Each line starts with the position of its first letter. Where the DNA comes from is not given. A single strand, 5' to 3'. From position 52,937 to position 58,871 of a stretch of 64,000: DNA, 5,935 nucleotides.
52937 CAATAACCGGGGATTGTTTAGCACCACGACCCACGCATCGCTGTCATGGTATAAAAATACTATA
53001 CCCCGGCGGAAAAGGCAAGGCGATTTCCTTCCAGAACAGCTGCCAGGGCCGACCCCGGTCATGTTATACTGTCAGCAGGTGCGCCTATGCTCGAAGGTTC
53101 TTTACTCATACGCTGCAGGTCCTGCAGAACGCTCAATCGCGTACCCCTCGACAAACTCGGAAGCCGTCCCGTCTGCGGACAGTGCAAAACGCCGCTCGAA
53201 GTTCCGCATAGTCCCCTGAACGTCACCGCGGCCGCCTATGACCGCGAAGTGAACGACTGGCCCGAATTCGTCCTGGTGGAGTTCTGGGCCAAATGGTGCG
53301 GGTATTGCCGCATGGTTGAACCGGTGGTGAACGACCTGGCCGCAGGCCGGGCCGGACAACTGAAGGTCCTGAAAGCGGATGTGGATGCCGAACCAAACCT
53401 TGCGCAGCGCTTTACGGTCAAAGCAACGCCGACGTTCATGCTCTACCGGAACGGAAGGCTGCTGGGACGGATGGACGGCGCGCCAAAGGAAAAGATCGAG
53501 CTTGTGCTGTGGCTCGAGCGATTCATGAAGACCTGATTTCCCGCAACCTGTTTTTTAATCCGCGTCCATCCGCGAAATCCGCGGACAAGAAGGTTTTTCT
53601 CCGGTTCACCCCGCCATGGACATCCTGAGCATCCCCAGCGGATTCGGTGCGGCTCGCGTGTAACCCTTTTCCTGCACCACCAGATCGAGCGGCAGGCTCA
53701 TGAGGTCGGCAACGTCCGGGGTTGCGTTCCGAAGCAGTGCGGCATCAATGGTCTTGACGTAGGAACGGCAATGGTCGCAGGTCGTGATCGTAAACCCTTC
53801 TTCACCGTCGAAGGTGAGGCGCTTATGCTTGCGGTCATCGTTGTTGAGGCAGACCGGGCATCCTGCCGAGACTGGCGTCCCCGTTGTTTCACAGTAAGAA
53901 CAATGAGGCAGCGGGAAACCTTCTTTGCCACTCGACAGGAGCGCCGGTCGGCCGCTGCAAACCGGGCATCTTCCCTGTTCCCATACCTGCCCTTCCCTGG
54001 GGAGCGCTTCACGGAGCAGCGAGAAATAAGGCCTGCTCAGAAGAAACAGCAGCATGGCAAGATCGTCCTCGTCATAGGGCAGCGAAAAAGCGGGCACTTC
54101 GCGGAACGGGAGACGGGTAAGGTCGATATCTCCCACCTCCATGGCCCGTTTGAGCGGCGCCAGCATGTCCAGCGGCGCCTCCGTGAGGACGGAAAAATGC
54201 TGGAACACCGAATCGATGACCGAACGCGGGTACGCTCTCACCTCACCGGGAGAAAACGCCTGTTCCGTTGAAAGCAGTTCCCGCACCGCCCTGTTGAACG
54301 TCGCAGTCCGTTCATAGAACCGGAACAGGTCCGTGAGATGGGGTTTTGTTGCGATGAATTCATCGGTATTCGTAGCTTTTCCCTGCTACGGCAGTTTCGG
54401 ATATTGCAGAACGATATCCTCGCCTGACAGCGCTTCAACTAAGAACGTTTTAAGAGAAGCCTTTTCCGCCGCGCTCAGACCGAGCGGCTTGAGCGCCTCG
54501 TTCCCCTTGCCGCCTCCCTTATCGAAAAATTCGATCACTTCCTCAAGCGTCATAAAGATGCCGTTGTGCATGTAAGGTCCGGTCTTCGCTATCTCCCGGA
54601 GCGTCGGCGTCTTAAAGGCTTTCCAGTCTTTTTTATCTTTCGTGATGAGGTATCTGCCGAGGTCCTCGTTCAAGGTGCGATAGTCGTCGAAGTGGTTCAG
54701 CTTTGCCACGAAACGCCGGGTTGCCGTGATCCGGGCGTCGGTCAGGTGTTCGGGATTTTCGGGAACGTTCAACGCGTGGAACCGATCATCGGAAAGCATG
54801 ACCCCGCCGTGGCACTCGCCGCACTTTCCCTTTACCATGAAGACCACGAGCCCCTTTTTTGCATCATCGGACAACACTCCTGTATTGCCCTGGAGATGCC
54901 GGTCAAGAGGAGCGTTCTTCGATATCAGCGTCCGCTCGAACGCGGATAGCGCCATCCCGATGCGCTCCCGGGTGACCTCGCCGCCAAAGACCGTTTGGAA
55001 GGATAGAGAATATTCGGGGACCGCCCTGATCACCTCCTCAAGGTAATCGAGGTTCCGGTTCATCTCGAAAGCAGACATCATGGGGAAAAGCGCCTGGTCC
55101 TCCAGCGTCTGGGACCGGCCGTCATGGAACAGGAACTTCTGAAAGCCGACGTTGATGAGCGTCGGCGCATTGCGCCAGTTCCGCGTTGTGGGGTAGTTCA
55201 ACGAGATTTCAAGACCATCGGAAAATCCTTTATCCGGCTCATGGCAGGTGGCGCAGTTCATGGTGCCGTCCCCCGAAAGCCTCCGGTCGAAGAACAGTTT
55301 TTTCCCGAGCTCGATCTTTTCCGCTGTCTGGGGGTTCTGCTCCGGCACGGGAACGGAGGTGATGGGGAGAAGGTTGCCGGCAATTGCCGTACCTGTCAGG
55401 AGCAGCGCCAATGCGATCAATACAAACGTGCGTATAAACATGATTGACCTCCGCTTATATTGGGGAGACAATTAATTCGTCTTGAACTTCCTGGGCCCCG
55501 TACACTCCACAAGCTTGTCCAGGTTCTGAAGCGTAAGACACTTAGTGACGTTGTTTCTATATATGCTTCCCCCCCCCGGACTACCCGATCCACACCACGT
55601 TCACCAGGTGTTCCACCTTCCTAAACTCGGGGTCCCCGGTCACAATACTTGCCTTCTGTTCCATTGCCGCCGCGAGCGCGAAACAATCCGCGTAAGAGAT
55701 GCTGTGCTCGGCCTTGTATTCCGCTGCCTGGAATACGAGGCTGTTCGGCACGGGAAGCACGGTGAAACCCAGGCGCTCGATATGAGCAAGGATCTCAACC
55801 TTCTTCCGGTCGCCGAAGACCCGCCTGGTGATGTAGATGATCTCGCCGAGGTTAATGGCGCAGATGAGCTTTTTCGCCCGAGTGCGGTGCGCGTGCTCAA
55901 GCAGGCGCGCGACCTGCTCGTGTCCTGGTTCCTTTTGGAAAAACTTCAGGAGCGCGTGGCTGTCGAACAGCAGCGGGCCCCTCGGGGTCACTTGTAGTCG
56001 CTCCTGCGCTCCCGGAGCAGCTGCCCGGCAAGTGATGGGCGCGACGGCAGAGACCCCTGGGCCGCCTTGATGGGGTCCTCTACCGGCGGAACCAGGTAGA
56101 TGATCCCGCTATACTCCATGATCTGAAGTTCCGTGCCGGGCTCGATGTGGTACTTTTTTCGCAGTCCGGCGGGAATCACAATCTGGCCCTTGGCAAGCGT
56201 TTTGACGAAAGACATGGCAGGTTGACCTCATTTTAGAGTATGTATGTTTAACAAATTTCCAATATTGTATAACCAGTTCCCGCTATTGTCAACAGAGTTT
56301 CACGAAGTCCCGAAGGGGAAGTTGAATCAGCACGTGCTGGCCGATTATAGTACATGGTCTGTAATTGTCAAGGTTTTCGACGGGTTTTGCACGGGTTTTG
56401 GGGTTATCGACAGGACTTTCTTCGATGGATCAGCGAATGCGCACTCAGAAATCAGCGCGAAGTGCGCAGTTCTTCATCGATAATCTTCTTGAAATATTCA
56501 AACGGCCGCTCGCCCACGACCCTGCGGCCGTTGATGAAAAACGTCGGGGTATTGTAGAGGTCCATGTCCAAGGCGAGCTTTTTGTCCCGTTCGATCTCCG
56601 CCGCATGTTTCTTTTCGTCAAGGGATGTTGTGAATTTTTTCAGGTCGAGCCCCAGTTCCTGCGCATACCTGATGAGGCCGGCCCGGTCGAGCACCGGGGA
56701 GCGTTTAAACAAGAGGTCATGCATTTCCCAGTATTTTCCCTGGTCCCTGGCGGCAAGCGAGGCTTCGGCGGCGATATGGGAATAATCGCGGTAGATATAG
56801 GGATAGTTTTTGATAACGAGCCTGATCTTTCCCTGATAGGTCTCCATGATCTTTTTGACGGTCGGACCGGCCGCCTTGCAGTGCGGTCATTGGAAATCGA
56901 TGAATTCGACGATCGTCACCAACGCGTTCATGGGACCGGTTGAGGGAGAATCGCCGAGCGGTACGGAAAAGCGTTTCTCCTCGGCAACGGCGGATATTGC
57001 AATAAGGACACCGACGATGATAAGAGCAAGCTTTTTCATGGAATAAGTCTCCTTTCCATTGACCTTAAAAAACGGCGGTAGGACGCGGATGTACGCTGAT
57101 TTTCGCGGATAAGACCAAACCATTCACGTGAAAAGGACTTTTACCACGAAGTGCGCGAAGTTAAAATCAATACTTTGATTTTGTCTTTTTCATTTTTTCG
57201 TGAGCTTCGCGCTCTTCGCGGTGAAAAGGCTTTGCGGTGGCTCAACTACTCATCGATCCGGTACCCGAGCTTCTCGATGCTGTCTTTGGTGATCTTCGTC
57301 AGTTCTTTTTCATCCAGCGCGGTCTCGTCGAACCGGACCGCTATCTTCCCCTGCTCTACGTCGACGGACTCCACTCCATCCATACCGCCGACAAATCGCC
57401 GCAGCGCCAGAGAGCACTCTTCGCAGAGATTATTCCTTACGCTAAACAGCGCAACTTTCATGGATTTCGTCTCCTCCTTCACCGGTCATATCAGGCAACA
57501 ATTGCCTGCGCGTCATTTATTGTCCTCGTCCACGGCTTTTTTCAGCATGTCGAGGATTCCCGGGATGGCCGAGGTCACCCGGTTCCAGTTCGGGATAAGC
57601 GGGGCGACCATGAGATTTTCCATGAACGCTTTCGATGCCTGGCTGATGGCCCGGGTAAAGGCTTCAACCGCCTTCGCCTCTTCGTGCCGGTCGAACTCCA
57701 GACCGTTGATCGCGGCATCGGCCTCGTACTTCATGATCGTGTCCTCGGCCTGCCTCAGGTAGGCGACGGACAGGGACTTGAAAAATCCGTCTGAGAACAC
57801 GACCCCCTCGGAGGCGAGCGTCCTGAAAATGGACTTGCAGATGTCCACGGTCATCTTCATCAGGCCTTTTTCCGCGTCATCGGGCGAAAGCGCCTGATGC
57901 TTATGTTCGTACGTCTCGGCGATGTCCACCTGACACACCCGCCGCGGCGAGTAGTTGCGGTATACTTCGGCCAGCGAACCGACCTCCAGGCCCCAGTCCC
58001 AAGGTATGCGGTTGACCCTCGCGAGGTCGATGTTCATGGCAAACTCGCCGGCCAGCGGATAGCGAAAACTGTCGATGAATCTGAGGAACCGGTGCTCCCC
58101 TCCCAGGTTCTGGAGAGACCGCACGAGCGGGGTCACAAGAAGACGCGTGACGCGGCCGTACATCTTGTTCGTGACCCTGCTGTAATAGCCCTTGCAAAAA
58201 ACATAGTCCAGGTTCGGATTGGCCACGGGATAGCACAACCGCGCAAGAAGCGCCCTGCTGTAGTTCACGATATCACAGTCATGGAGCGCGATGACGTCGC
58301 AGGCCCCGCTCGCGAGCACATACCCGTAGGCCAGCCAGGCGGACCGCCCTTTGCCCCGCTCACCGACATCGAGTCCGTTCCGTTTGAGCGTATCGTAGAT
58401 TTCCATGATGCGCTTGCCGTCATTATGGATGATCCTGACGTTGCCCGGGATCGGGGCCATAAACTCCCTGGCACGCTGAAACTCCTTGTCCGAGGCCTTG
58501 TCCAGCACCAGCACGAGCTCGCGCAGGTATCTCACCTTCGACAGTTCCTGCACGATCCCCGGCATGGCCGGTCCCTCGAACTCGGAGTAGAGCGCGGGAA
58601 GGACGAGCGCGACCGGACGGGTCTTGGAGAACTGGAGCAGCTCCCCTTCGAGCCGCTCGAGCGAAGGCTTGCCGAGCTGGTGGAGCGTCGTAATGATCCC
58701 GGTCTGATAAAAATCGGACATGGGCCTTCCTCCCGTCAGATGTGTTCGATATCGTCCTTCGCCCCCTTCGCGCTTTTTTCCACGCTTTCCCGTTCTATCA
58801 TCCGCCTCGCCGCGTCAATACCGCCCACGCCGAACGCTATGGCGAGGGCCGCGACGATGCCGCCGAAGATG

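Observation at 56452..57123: DsbA-like gene with in-frame TGA replacing the first Cys of CxxC (U-P-H-C): candidate selenoprotein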

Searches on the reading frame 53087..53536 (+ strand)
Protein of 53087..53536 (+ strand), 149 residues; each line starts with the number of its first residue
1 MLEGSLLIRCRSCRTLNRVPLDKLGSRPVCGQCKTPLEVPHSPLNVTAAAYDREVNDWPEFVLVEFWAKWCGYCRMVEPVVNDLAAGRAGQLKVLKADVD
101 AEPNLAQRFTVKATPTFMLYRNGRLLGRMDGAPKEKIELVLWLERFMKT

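Call 45: search_protein_families(library=ncbifam, proteins=[window:53087-53536:+], max_evalue=0.001)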
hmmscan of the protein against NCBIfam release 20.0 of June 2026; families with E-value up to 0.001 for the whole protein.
window:53087-53536:+ (149 aa): 9 families
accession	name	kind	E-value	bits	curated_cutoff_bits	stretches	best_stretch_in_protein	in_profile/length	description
NF008229.0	PRK10996.1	equivalog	4.8e-31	107.4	125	1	9-144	4-136/141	thioredoxin TrxC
TIGR01068.1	thioredoxin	equivalog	1.2e-23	83.2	96.8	1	47-137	2-93/101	thioredoxin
NF006898.0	PRK09381.1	equivalog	1.6e-17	63.9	138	1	45-128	7-90/109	thioredoxin TrxA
TIGR01126.1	pdi_dom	equivalog_domain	5.6e-15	55.5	107.2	1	47-131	2-90/105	protein disulfide-isomerase domain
NF047697.1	ThioredTrxAClost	equivalog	4.2e-13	49.4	140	1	45-136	3-96/105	thioredoxin TrxA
TIGR01130.1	ER_PDI_fam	subfamily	1.1e-12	48.3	344.25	1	47-124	351-428/476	protein disulfide-isomerase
TIGR00385.1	dsbE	subfamily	2.2e-07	30.6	123.15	1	43-96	47-97/173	DsbE family thiol:disulfide interchange protein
TIGR00411.1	redox_disulf_1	equivalog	1.3e-05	25.2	92.75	1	68-128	8-68/82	MJ0307 family thioredoxin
NF047696.1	ThlDiSintTplARhiz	equivalog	0.00018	21.3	230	1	34-101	72-140/219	thiol:disulfide interchange protein TlpA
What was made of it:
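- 53087..53536 (+): Thioredoxin 2 (TrxC-like, with N-terminal zinc finger), divergent neighbour. Context only. NCBIfam TrxC 4.8e-31, 107 bits against a cut-off of 125 (call 45).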

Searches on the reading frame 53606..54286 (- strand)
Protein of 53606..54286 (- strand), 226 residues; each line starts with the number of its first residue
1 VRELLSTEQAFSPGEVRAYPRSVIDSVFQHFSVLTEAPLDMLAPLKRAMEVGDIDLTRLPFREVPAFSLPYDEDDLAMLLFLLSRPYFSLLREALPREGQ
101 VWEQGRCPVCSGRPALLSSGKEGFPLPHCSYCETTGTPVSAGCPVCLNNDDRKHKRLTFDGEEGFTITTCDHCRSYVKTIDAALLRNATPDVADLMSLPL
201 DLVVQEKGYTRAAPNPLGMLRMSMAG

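Call 34: search_protein_families(library=pfam, proteins=[window:53606-54286:-], max_evalue=0.00001)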
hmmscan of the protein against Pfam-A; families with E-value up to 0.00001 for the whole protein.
window:53606-54286:- (226 aa): 1 family
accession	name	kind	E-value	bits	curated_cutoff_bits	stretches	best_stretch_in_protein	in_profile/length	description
PF24860.1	FdhE_C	-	8.9e-11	42.3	27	1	143-217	3-81/82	FdhE, C-terminal domain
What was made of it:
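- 53606..54286 (-): FdhE-like formate dehydrogenase accessory protein (C-terminal rubredoxin-like domain). Pfam FdhE_C 8.9e-11 (call 34).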

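Call 45: search_protein_families(library=ncbifam, proteins=[window:53606-54286:-], max_evalue=0.001)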
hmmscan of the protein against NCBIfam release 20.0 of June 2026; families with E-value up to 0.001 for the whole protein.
window:53606-54286:- (226 aa): 2 families
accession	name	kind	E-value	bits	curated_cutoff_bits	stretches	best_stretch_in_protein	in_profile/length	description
TIGR01562.1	FdhE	equivalog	4.8e-14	52.6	187.65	1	105-217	185-302/305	formate dehydrogenase accessory protein FdhE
NF002925.0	PRK03564.1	equivalog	1.7e-11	44.4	426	1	87-217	167-302/309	formate dehydrogenase accessory protein FdhE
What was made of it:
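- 53606..54286 (-): NCBIfam FdhE 4.8e-14, below cut-off (call 45).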

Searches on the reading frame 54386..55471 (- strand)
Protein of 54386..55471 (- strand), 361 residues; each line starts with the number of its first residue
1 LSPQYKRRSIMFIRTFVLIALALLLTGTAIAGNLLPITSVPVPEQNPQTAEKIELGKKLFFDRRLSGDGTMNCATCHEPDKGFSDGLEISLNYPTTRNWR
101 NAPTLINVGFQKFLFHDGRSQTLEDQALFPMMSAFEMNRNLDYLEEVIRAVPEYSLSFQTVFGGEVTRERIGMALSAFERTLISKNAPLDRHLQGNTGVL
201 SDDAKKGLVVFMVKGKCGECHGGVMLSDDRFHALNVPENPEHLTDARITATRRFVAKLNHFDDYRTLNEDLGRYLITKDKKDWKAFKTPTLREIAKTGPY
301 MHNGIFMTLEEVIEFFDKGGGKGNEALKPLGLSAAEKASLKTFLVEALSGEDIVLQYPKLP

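Call 34: search_protein_families(library=pfam, proteins=[window:54386-55471:-], max_evalue=0.00001)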
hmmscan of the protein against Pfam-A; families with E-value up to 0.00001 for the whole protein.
window:54386-55471:- (361 aa): 1 family
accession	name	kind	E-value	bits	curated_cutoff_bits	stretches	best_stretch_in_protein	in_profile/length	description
PF03150.19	CCP_MauG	-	2.4e-48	165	25.6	1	51-197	2-148/149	Di-haem cytochrome c peroxidase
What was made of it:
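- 54386..55471 (-): CCP_MauG-family di-haem c-type cytochrome enzyme (two CxxCH motifs), the conserved downstream partner gene. Pfam CCP_MauG 2.4e-48 (call 34).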

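Call 45: search_protein_families(library=ncbifam, proteins=[window:54386-55471:-], max_evalue=0.001)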
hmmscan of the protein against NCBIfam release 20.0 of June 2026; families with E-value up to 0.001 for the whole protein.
window:54386-55471:- (361 aa): 6 families
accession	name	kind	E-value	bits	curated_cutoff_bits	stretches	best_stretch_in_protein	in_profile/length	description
TIGR03791.1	TTQ_mauG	equivalog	5.4e-66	222.8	443.85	2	49-238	2-193/291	tryptophan tryptophylquinone biosynthesis enzyme MauG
TIGR04039.1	MXAN_0977_Heme2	hypoth_equivalog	5.2e-59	200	362.85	1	42-322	1-281/336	MbnH family di-heme enzyme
TIGR03981.2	SAM_quin_mod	hypoth_equivalog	8e-41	140.3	340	3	164-238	225-301/411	His-Xaa-Ser system-associated MauG-like protein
NF052341.1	hydrazine_gamma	equivalog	3.5e-07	29.5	625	1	174-314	171-309/339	hydrazine synthase subunit gamma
TIGR04484.1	thiosulf_SoxA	equivalog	1.1e-05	24.9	110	1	40-82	95-135/212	sulfur oxidation c-type cytochrome SoxA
NF052342.1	hydrazine_BC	exception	0.00031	19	1250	0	46-314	412-660/690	hydrazine synthase subunit beta-gamma fusion subunit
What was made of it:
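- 54386..55471 (-): Nearest NCBIfam models are MauG (223 bits) and MbnH (200 bits), both below cut-off (call 45).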

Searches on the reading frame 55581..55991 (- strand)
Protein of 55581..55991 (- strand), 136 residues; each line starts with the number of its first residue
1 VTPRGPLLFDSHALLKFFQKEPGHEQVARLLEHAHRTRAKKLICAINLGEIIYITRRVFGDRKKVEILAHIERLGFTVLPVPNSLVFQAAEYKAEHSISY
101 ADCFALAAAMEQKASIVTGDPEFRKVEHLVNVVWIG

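Call 34: search_protein_families(library=pfam, proteins=[window:55581-55991:-], max_evalue=0.00001)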
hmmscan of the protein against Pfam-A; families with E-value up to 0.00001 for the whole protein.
window:55581-55991:- (136 aa): 1 family
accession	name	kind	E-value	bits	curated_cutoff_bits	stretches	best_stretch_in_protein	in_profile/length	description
PF01850.27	PIN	-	1.6e-18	67.9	23.6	1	8-128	2-119/120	PIN domain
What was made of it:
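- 55581..56215 (-): VapB-like (55988..56215) and PIN/VapC (55581..55991) toxin-antitoxin pair, inserted between the selenoprotein gene and its usual downstream partner. PIN domain 1.6e-18 (call 34).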

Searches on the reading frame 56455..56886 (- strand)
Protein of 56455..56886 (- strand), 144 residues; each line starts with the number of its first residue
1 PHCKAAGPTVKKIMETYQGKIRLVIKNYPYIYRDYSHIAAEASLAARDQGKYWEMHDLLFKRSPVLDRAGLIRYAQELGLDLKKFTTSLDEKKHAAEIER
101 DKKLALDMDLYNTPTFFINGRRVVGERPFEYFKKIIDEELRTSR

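Call 10: find_related_loci(query=window:56455-56886:-, collection=genome_contigs, flank=10000)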
Query seq(144 aa) (144 aa) in genome_contigs; peptide patterns used: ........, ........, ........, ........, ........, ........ (x = any residue, [..] = any of these).
599 stretches matched a pattern (row limit reached: there are more); 551 encode a relative of the query (tblastn E <= 1e-3); the best 80 are kept; 80 distinct loci.
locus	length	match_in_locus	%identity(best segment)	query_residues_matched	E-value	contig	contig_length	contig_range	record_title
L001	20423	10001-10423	89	1-141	2e-84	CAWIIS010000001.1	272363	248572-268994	MAG: Nitrospirota bacterium isolate MFD03899.bin.2.142 genome assembly, contig: contig_11827, whole genome shotgun seque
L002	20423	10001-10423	89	1-141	5e-84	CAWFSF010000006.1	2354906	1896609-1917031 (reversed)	MAG: Nitrospirota bacterium isolate MFD00905.bin.2.216 genome assembly, contig: contig_8104, whole genome shotgun sequen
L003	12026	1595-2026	83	1-144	3e-82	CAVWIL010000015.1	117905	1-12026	MAG: Nitrospirota bacterium isolate MFD02199.bin.2.179 genome assembly, contig: contig_82829, whole genome shotgun seque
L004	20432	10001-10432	83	1-144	4e-82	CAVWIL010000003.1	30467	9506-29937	MAG: Nitrospirota bacterium isolate MFD02199.bin.2.179 genome assembly, contig: contig_107378, whole genome shotgun sequ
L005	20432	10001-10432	83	1-144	4e-81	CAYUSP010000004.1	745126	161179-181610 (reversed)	MAG TPA_asm: uncultured Nitrospiraceae bacterium isolate SRP302447_co2_114 genome assembly, contig: NODE_17_length_74512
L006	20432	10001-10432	83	1-144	9e-81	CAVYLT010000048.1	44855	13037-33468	MAG: Nitrospirota bacterium isolate MFD01299.bin.2.211 genome assembly, contig: contig_22374, whole genome shotgun seque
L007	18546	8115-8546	78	1-144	1e-78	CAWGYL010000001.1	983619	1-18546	MAG: Nitrospirota bacterium isolate MFD01716.bin.1.191 genome assembly, contig: contig_10655, whole genome shotgun seque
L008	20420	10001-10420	82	1-140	5e-77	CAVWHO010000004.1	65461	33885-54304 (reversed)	MAG: Nitrospirota bacterium isolate MFD01299.bin.1.129 genome assembly, contig: contig_140830, whole genome shotgun sequ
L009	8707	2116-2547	77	1-144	8e-76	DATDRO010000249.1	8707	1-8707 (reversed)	MAG TPA_asm: Nitrospirota bacterium isolate SMAG_U7979 k141_3345626, whole genome shotgun sequence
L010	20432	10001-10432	78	1-144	6e-75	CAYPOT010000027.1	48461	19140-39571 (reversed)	MAG TPA_asm: uncultured Nitrospiraceae bacterium isolate ERP113451_co1_289 genome assembly, contig: NODE_595_length_4846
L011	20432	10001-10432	76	1-144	2e-74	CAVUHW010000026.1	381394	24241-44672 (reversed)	MAG: Nitrospirota bacterium isolate MFD02199.bin.2.126 genome assembly, contig: contig_48917, whole genome shotgun seque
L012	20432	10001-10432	74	1-144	2e-73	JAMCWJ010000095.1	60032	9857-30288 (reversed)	MAG: Nitrospirae bacterium isolate FK_Sedi_B_Bin.60 NODE_1194_length_60032_cov_4.05861, whole genome shotgun sequence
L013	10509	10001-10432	77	1-144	2e-73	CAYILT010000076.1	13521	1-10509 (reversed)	MAG TPA_asm: uncultured Nitrospiraceae bacterium isolate ERP119705_co22_392 genome assembly, contig: NODE_3645_length_13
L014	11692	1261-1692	74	1-144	8e-73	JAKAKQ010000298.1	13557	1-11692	MAG: Nitrospirae bacterium isolate WY4.bin7 NODE_5668_length_13557_cov_1.548920, whole genome shotgun sequence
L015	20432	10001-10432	72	1-144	5e-73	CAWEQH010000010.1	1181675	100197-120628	MAG: uncultured Nitrospiraceae bacterium isolate MFD01872.bin.1.109 genome assembly, contig: contig_59915, whole genome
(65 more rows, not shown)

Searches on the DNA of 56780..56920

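Call 46: search_rna_families(source=window, start=56780, end=56920, threshold=evalue, max_evalue=10)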
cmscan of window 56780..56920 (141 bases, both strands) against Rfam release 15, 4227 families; matches with E-value up to 10: 1.
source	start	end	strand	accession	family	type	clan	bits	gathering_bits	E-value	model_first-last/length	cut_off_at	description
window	56793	56852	+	RF01301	snoR4a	Gene; snRNA; snoRNA; CD-box;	-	13.8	50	6.8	1-77/77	no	Small nucleolar RNA snoR4a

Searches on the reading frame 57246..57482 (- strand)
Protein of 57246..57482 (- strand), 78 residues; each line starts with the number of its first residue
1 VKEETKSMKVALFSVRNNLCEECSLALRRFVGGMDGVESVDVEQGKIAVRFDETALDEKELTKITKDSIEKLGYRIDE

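Call 34: search_protein_families(library=pfam, proteins=[window:57246-57482:-], max_evalue=0.00001)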
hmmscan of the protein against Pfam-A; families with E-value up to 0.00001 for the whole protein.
window:57246-57482:- (78 aa): 0 families

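Call 45: search_protein_families(library=ncbifam, proteins=[window:57246-57482:-], max_evalue=0.001)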
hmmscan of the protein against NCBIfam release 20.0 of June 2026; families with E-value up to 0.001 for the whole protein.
window:57246-57482:- (78 aa): 7 families
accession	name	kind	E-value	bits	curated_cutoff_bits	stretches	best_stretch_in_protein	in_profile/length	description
TIGR00003.1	TIGR00003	subfamily_domain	8.5e-08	32.3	62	1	13-76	4-65/66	copper ion binding protein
NF033795.1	chaper_CopZ_Bs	exception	1.2e-07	31.8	91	1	17-76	8-65/66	copper chaperone CopZ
NF033781.1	chaper_CopP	exception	1.4e-06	28.4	112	1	13-59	4-52/65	copper-binding metallochaperone CopP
NF033556.1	MerTP_fusion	equivalog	0.00014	21.6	180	1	4-76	115-185/186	mercuric transport protein MerTP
NF041115.1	UxxU_metal_bind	equivalog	0.00023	21.2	95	1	14-75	9-68/74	metal-binding (seleno)protein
TIGR02052.1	MerP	equivalog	0.00034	21.1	92.55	1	13-68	27-84/92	mercury resistance system periplasmic binding protein MerP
NF033794.2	chaper_CopZ_Eh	exception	0.00058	19.9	95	1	14-74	5-63/68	copper chaperone CopZ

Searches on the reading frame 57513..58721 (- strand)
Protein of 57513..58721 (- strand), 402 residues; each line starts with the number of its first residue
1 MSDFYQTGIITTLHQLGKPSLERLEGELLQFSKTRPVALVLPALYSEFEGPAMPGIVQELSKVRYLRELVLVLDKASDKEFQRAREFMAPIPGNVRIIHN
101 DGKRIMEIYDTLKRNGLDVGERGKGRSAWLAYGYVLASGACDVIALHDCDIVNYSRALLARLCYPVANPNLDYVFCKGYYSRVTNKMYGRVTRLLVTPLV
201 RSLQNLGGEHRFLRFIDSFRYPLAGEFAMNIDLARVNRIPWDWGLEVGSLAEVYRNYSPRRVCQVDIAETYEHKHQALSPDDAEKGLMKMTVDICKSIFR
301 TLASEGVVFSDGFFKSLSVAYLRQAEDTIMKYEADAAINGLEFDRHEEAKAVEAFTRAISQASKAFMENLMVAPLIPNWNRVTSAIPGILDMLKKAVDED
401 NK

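Call 34: search_protein_families(library=pfam, proteins=[window:57513-58721:-], max_evalue=0.00001)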
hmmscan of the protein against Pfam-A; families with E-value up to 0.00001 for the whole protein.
window:57513-58721:- (402 aa): 0 families

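Call 36: find_encoding_contigs(protein=window:57513-58721:-, flank=10000, max_places=3)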
Protein window:57513-58721:- (402 aa): 1 contig read that carries it; 1 place shown.
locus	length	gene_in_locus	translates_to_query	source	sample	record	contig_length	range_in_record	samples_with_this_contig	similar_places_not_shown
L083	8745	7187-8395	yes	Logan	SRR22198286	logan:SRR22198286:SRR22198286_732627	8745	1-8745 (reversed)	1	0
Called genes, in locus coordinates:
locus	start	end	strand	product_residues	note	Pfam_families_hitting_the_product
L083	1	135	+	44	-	?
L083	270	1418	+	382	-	PF06965:Na_H_antiport_1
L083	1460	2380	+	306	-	PF00654:Voltage_CLC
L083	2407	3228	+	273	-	PF08282:Hydrolase_3 (weak)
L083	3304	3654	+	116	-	-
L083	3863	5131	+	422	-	PF13660:DUF4147, PF05161:MOFRL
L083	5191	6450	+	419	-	PF00535:Glycos_transf_2 (faint)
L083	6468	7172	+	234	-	PF05552:MS_channel_1st_1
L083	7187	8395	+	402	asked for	-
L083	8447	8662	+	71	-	-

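Call 45: search_protein_families(library=ncbifam, proteins=[window:57513-58721:-], max_evalue=0.001)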
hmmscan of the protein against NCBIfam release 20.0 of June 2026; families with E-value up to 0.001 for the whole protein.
window:57513-58721:- (402 aa): 2 families
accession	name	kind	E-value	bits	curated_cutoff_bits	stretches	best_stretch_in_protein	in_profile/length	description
NF040724.1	GpgS_Meth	equivalog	6.3e-109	364.5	700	1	3-401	2-399/402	glucosyl-3-phosphoglycerate synthase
NF010496.0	PRK13915.1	equivalog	4.4e-17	62.1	262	1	27-307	23-273/307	glucosyl-3-phosphoglycerate synthase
